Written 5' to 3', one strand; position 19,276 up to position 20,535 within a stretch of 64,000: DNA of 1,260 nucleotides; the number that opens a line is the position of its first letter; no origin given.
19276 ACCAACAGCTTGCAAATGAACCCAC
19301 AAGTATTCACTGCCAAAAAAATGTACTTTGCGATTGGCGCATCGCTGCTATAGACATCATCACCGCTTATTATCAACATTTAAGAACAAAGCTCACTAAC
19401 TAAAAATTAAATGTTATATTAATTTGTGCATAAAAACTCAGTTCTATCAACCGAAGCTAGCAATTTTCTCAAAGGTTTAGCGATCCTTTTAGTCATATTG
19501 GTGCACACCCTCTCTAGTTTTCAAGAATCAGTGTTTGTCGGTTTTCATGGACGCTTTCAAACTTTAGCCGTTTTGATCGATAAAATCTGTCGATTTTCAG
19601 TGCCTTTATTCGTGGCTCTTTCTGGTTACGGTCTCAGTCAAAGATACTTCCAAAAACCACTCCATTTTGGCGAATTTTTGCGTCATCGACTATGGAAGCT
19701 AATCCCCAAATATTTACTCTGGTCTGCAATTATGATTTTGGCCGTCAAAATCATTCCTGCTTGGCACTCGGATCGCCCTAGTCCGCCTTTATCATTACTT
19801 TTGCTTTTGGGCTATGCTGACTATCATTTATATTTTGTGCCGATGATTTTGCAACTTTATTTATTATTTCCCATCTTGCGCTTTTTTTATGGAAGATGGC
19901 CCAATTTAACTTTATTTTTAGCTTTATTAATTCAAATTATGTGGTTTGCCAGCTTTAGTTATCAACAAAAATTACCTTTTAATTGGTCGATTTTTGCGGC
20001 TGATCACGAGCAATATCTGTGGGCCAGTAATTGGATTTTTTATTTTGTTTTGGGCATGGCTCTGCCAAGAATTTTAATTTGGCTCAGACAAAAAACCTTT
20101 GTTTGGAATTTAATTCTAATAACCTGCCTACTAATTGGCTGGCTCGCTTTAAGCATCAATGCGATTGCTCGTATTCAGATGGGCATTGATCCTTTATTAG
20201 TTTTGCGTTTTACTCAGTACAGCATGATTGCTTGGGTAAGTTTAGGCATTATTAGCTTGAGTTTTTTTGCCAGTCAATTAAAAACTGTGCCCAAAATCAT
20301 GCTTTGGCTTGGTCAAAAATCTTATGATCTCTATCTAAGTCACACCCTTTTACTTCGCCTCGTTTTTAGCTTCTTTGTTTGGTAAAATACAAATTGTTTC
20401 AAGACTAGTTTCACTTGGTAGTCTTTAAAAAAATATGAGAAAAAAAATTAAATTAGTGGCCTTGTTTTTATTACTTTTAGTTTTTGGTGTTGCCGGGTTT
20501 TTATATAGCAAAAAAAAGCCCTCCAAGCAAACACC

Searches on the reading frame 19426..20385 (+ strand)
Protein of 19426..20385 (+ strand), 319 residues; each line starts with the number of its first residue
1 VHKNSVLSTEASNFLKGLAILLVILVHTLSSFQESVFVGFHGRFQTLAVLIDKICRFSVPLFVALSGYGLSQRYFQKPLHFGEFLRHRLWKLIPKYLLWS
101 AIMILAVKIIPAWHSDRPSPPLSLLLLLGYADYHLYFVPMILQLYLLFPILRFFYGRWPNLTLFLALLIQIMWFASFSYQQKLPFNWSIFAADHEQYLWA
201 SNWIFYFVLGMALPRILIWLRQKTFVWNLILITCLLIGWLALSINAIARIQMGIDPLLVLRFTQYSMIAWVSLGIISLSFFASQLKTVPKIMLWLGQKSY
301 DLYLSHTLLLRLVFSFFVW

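Call 11: search_protein_families(library=pfam, proteins=[window:19426-20385:+], max_evalue=0.01)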
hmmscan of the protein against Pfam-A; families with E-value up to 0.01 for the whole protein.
window:19426-20385:+ (319 aa): 1 family
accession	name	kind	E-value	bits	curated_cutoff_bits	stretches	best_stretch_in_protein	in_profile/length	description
PF01757.29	Acyl_transf_3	-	6.3e-32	111.4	31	1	13-317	5-297/326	Acyltransferase domain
